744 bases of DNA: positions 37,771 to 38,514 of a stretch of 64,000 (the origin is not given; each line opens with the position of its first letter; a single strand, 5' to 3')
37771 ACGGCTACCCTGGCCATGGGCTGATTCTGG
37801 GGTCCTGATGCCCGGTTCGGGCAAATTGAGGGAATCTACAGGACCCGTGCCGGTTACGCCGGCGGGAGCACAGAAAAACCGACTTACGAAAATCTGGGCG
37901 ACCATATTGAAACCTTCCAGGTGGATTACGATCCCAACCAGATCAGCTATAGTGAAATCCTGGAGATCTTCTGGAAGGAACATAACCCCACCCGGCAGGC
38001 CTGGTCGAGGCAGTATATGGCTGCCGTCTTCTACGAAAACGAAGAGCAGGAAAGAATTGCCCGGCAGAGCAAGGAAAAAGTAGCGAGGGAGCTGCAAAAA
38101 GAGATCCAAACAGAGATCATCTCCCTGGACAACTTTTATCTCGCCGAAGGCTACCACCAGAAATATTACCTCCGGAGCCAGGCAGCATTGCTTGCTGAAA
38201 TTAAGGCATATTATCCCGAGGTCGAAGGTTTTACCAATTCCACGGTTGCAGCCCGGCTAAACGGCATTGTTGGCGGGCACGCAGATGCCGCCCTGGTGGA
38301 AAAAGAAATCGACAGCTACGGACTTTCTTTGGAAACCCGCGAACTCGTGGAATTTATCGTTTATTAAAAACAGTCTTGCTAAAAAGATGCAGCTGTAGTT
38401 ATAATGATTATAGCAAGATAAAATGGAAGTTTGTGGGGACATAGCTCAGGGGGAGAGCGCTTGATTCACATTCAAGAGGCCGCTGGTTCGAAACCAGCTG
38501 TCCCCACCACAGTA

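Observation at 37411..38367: MsrA with UGA at the catalytic cysteine position: a predicted exported selenoprotein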

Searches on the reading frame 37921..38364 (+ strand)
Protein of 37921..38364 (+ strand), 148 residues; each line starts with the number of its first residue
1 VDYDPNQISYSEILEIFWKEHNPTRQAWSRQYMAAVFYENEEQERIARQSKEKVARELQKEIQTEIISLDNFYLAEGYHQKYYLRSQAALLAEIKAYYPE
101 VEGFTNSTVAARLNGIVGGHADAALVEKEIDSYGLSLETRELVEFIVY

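Call 43: find_encoding_contigs(protein=window:37921-38364:+, flank=3000, max_places=4)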
Protein window:37921-38364:+ (148 aa): 11 contigs read that carry it; 4 places shown.
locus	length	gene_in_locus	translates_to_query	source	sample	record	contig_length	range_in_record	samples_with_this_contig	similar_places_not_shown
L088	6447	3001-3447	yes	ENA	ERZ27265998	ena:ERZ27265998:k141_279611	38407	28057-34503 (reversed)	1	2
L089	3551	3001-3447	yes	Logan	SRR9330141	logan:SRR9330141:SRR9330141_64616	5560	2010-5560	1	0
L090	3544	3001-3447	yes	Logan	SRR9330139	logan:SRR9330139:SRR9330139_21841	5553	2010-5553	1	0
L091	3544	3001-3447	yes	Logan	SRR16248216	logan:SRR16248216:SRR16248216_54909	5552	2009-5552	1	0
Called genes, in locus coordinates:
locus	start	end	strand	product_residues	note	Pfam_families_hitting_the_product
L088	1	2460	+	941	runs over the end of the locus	PF04932:Wzy_C, PF13428:TPR_14 (faint)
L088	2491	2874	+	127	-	-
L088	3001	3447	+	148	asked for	PF01625:PMSR, PF20939:MsrA_helical (weak)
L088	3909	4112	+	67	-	-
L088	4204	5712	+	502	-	PF01266:DAO (faint), PF01593:Amino_oxidase, PF13450:NAD_binding_8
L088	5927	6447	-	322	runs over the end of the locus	PF00892:EamA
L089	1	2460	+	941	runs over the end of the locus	PF04932:Wzy_C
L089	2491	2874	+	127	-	-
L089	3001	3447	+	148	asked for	PF01625:PMSR, PF20939:MsrA_helical (weak)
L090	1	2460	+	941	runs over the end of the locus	PF04932:Wzy_C, PF13428:TPR_14 (faint)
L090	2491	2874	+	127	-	-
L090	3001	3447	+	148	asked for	PF01625:PMSR, PF20939:MsrA_helical (weak)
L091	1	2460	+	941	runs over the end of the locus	PF04932:Wzy_C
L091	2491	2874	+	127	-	-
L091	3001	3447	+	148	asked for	PF01625:PMSR, PF20939:MsrA_helical (weak)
